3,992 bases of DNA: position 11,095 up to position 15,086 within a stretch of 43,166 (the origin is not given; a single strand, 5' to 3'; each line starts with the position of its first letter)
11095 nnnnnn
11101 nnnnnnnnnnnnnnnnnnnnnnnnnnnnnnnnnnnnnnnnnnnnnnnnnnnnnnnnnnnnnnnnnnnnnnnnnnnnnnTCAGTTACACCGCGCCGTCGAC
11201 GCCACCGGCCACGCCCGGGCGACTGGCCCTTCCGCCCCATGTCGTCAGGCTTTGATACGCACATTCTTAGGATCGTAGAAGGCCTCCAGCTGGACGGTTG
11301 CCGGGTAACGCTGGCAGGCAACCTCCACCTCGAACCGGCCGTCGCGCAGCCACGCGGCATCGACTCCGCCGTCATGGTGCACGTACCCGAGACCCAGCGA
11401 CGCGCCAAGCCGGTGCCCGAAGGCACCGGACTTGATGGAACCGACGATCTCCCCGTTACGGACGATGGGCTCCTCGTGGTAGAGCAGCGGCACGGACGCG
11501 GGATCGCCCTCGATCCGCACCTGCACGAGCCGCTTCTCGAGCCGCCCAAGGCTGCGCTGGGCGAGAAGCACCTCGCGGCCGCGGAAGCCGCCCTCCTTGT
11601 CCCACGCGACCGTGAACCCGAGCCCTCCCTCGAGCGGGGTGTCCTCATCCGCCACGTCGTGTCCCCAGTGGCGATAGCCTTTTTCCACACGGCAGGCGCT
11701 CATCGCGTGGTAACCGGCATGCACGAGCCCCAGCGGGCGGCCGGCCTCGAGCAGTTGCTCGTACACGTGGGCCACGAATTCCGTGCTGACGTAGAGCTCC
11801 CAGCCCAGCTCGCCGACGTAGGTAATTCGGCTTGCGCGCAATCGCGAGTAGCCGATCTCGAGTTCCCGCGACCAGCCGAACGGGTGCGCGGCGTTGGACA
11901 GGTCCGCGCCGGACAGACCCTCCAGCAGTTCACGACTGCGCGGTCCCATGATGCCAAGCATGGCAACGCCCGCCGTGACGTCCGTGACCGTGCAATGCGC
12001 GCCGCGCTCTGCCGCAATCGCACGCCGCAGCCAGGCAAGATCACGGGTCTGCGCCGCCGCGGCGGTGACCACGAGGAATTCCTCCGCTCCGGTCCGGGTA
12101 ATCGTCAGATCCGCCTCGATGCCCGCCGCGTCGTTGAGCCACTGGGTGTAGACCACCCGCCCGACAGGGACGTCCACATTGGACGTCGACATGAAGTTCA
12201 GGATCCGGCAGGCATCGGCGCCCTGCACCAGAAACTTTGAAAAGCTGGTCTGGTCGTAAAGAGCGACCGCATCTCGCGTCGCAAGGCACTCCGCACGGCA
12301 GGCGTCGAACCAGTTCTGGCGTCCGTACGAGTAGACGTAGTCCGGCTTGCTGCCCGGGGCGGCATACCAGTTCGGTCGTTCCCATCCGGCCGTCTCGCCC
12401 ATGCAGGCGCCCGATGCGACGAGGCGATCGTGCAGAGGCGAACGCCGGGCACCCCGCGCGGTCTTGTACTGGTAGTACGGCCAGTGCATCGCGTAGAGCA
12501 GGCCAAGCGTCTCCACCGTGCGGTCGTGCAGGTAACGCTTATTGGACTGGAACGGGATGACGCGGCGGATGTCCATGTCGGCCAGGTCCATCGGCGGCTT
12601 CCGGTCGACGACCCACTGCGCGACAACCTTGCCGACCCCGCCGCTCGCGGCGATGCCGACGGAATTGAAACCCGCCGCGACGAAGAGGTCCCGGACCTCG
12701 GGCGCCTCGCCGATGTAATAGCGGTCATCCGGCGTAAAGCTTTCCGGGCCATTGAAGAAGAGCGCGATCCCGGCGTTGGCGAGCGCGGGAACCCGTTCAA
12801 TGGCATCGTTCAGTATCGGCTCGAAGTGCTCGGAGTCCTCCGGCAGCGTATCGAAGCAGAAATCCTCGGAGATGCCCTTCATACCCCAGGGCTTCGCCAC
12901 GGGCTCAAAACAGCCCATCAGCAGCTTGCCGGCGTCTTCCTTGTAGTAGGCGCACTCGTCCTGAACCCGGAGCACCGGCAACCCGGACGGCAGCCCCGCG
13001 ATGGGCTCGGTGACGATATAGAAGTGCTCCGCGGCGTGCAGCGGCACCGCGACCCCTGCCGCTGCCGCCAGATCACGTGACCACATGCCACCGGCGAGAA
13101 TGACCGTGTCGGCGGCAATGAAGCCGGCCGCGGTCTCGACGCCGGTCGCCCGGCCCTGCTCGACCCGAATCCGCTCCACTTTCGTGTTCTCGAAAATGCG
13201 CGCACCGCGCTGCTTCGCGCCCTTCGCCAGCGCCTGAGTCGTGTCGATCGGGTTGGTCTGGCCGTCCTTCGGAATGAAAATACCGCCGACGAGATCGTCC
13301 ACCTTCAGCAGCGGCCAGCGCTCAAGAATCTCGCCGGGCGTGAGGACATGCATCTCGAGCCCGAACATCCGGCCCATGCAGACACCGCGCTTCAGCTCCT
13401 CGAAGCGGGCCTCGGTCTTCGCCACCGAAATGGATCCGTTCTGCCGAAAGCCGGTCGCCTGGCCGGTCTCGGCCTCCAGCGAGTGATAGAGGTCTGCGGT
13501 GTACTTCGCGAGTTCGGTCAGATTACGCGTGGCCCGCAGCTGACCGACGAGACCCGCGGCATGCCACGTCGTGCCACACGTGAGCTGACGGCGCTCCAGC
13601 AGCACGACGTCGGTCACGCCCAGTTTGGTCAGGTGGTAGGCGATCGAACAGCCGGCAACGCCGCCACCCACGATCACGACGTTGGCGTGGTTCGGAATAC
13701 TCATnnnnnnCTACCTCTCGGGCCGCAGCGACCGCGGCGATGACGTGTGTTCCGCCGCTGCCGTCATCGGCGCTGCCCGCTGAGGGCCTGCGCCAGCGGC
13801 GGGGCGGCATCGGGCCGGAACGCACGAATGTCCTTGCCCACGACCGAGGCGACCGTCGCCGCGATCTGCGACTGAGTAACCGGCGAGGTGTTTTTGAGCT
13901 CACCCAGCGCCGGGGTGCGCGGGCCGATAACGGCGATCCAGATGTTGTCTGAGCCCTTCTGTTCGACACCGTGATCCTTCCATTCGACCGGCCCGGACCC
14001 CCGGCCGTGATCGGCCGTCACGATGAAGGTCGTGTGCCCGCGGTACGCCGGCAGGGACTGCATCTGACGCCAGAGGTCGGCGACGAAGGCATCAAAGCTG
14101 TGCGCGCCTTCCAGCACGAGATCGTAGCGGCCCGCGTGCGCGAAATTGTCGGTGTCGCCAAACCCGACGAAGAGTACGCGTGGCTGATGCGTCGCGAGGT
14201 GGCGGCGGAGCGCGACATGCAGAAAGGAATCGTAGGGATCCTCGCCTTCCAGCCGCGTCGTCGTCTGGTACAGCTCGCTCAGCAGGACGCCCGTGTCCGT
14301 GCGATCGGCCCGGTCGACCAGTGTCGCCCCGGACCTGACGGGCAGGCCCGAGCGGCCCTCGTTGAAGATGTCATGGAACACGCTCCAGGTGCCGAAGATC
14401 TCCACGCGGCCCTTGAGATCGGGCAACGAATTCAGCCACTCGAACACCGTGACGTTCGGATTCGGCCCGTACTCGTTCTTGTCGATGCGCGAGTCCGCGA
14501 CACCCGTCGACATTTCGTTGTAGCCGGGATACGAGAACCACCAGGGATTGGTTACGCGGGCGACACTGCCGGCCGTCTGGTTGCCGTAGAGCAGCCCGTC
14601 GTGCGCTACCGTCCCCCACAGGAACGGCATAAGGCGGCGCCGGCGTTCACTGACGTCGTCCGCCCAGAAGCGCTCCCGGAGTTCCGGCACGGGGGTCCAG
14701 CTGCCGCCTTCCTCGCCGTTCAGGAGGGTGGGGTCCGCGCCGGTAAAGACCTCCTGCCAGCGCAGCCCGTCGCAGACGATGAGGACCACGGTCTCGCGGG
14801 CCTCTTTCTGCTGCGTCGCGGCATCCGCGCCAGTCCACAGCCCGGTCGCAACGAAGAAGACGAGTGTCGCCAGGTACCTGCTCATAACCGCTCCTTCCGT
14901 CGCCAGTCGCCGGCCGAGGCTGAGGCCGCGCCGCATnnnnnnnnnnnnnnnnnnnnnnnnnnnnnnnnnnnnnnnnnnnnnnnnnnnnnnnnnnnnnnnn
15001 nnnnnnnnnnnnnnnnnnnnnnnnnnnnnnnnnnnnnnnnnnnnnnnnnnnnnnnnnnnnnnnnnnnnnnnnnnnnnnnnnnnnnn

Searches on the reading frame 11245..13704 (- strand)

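Call 8: search_protein_families(library=ncbifam, proteins=[window:11245-13704:-], max_evalue=0.001)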
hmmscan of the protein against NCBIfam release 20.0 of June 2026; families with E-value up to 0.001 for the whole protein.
window:11245-13704:- (819 aa): 49 families (the best 25 are shown)
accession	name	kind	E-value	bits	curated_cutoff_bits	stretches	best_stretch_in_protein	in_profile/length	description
NF001567.0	PRK00389.1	subfamily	7.5e-51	173.2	300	1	466-813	31-356/359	glycine cleavage system aminomethyltransferase GcvT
TIGR01372.1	soxA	subfamily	5e-48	163.6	1164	1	417-818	605-995/996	sarcosine oxidase subunit alpha family protein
TIGR00528.1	gcvT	equivalog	3.1e-43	148.1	235.85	1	420-778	2-333/362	glycine cleavage system aminomethyltransferase GcvT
TIGR02352.1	thiamin_ThiO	equivalog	1e-40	139.9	250.8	1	9-215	1-213/351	glycine oxidase ThiO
NF053776.1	TmaoDeMthMsil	equivalog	5.2e-40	137.7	1100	1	471-819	420-763/763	trimethylamine N-oxide demethylase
NF010093.0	PRK13579.1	equivalog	1.7e-36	125.8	459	1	420-811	10-365/371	glycine cleavage system aminomethyltransferase GcvT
NF001933.0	PRK00711.1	subfamily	1.8e-36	126.1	383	1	58-383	104-417/429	D-amino acid dehydrogenase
NF008425.0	PRK11259.1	equivalog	2.2e-29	102.6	257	1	6-382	4-375/377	N-methyl-L-tryptophan oxidase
TIGR01373.1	soxB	subfamily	3.2e-29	102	529.45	1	6-372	30-389/407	sarcosine oxidase subunit beta family protein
NF009133.0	PRK12486.1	equivalog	1.1e-23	83.8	410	1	466-804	41-363/369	dimethylsulfoniopropionate demethylase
TIGR01377.1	soxA_mon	subfamily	8e-23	80.8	479.65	1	8-381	2-374/381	amino oxidase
TIGR03364.1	HpnW_proposed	hypoth_equivalog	1.1e-18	67.5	285.1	1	8-213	2-201/365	TIGR03364 family FAD-dependent oxidoreductase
NF050086.1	pipecolate_AmaA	exception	9.2e-16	57.5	600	1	5-237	24-263/425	L-pipecolate oxidase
NF033460.1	glycerol3P_ox_II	equivalog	4.6e-14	52.4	460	1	8-218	3-217/361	type 2 glycerol-3-phosphate oxidase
TIGR03197.1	MnmC_Cterm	equivalog_domain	4.7e-14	52.3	174.2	1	9-216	2-210/400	FAD-dependent 5-carboxymethylaminomethyl-2-thiouridine(34) oxidoreductase MnmC1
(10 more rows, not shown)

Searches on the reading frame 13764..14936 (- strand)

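Call 8: search_protein_families(library=ncbifam, proteins=[window:13764-14936:-], max_evalue=0.001)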
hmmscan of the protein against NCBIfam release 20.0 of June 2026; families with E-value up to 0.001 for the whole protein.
window:13764-14936:- (390 aa): 0 families

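Call 98: search_protein_families(library=pfam, proteins=[window:13764-14936:-], max_evalue=0.001)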
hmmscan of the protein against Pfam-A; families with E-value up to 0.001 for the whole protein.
window:13764-14936:- (390 aa): 2 families
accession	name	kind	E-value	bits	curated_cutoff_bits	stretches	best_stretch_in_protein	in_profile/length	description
PF01663.27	Phosphodiest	-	3.3e-05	24.1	23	1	230-316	135-225/342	Type I phosphodiesterase / nucleotide pyrophosphatase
PF01676.23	Metalloenzyme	-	8.3e-05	22.7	24.3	1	244-312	139-202/252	Metalloenzyme superfamily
